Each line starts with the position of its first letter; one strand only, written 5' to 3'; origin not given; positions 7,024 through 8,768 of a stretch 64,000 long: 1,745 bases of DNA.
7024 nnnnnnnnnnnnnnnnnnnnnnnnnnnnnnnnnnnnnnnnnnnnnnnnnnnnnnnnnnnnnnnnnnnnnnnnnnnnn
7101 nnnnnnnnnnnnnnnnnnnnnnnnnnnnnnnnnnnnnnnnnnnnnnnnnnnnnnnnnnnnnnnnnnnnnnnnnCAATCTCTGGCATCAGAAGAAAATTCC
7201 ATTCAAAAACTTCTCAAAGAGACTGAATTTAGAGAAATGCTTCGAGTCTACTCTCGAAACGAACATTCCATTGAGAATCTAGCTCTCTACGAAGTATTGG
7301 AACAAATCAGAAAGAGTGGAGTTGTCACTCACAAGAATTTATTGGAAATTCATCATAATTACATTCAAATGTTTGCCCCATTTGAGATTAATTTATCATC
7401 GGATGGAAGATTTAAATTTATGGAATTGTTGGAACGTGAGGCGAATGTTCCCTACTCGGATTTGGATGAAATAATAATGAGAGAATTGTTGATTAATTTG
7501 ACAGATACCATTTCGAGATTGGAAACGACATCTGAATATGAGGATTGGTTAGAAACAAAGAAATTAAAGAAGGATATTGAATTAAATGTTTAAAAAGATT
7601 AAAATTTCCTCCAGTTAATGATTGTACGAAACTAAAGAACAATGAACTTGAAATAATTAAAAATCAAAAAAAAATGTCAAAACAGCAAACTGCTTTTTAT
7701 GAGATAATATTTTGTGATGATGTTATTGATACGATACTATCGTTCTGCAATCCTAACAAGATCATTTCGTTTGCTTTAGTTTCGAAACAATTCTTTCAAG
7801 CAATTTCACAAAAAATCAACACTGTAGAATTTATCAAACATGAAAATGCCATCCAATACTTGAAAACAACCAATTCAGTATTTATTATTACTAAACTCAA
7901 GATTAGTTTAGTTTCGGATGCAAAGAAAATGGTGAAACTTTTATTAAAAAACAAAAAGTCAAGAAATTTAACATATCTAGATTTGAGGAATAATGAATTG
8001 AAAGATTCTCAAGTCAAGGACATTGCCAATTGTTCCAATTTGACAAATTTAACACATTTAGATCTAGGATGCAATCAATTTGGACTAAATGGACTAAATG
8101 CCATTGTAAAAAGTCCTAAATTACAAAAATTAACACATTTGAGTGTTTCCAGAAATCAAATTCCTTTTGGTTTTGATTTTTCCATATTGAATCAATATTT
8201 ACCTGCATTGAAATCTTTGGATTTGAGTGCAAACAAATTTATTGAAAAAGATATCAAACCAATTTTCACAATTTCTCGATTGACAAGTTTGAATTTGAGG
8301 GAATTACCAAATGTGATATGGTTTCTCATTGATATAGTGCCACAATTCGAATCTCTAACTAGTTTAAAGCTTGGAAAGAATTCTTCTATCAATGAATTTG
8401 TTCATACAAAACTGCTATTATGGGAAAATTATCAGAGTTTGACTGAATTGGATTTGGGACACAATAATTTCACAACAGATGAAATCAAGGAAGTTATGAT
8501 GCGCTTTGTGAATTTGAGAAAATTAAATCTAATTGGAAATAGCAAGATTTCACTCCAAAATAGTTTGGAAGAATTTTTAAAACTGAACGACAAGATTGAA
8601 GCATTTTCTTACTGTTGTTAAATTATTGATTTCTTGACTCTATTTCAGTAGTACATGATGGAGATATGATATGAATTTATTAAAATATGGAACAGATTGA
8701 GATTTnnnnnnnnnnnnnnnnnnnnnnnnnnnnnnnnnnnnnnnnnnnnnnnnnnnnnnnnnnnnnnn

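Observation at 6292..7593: Multipass (6-7 TM) membrane protein with C-terminal RGS box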

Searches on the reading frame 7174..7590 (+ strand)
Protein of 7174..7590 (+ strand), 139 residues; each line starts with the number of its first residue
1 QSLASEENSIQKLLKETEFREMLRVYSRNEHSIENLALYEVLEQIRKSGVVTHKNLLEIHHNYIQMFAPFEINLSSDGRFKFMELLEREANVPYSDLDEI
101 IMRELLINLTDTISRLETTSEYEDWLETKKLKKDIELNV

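Call 76: search_solved_structures(query=window:7174-7590:+, max_evalue=1, show_alignments=5)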
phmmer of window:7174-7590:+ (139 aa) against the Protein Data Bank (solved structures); distinct sequences matched with E-value up to 1: 13.
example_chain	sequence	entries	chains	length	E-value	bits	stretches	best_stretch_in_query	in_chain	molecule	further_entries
6am3_X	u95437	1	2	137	0.0004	24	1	7-87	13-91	Regulator of G-protein signaling 17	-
4igu_A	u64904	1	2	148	0.00053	23.6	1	7-79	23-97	CG5036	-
1zv4_X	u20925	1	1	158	0.00059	23.4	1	7-86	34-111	Regulator of G-protein signaling 17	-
2a72_A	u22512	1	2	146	0.00067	23.3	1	12-131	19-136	Regulator of G-protein signalling 7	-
7shf_C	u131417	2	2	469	0.0015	22.1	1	12-134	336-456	Isoform 2 of Regulator of G-protein signaling 7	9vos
6n9g_A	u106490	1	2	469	0.0019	21.8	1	12-134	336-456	Regulator of G-protein signaling 7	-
1cmz_A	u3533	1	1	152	0.0031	21.1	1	7-84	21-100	PROTEIN (GAIP (G-ALPHA INTERACTING) PROTEIN)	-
7ewp_C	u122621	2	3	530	0.0045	20.6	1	12-131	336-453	Regulator of G-protein signaling 7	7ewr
2es0_A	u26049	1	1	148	0.0091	19.6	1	9-134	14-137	regulator of G-protein signalling 6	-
2d9j_A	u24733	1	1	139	0.016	18.8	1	12-126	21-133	Regulator of G-protein signalling 7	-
2jm5_A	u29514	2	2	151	0.14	15.7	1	9-76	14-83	Regulator of G-protein signaling 18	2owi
2dlv_A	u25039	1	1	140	0.15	15.7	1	9-75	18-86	Regulator of G-protein signaling 18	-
2crp_A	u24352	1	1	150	0.54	13.9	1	8-78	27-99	Regulator of G-protein signaling 5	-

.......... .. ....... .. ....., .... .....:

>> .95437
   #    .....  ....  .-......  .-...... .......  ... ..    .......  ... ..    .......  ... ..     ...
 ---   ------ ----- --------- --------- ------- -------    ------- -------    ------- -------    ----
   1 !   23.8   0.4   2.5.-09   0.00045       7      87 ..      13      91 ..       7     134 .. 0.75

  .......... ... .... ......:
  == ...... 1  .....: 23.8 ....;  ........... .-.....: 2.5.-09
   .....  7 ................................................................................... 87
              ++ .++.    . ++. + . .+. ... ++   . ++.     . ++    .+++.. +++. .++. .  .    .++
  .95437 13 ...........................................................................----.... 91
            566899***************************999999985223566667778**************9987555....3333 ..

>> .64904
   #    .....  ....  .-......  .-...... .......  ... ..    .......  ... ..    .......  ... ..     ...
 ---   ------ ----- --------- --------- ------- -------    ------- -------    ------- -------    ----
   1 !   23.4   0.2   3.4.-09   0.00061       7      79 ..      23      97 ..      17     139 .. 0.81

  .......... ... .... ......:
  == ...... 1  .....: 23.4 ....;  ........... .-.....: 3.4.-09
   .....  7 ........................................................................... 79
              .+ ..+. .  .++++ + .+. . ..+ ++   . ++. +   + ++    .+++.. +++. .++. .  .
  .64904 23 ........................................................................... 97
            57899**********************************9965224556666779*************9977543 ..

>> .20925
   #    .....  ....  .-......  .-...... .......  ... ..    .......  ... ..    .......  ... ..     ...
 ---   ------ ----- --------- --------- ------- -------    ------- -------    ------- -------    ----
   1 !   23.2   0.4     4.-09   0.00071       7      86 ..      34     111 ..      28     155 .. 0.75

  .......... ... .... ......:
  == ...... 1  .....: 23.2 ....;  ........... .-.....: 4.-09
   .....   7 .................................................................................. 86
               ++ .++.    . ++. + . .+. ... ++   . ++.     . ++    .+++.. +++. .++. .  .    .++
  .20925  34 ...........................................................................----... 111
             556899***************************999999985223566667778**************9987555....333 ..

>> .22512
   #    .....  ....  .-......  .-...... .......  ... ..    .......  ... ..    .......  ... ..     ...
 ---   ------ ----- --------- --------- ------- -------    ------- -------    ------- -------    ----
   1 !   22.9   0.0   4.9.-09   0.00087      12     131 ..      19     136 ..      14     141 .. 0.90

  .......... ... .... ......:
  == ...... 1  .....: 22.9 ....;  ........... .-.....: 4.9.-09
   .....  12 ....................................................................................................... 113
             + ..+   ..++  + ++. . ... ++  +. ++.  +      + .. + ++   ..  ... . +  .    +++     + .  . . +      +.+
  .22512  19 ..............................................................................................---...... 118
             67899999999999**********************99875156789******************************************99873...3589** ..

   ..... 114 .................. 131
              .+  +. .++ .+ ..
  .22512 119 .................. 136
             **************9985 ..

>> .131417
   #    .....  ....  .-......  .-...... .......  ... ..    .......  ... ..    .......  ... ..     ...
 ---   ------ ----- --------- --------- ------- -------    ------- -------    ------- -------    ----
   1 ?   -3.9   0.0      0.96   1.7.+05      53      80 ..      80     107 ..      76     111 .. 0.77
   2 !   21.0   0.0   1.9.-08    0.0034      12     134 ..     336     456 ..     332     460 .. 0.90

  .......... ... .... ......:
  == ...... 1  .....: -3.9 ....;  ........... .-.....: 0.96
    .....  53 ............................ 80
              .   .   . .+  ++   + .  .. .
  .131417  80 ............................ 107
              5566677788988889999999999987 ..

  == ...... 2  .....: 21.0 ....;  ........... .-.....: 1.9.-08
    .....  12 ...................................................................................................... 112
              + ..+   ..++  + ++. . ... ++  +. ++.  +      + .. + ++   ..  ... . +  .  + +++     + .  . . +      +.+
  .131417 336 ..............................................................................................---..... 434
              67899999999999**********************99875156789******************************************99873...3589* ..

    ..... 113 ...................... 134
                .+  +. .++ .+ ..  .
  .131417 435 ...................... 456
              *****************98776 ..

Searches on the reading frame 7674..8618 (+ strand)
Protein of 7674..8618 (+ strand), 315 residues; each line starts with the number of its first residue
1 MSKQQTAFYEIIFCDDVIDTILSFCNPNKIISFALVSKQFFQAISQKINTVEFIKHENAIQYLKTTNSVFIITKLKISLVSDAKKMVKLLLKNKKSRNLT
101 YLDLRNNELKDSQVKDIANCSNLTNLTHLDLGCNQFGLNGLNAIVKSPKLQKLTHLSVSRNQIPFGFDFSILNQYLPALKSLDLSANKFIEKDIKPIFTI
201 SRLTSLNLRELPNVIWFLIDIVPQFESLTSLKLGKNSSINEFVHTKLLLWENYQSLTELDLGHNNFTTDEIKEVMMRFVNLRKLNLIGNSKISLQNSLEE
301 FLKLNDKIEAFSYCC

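Call 4: search_protein_families(library=pfam, proteins=[window:7674-8618:+], max_evalue=1)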
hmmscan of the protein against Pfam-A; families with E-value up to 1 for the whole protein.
window:7674-8618:+ (315 aa): 8 families
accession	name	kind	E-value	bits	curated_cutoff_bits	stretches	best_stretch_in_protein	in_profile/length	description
PF12799.13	LRR_4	-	2.3e-15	56.7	27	4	98-136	2-36/44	Leucine Rich repeats (2 copies)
PF13516.12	LRR_6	-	5.7e-11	42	23.4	3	123-144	2-23/24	Leucine Rich repeat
PF00560.39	LRR_1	-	2.9e-09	35.7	20.6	1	98-120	1-23/23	Leucine Rich Repeat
PF13855.12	LRR_8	-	1.9e-08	34.3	27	4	97-163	1-61/61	Leucine rich repeat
PF00646.38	F-box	-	0.00036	20.8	20.5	1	14-47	5-38/43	F-box domain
PF15044.11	CLU_N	-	0.031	15.2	25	1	214-277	8-73/78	Mitochondrial function, CLU-N-term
PF22993.4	SAM_EPH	-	0.077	13.2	27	0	114-131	25-42/60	Ephrin receptor 1 SAM domain-like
PF11861.13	DUF3381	-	0.72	10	25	1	45-73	19-47/163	Ribosomal RNA methyltransferase Spb1, DUF3381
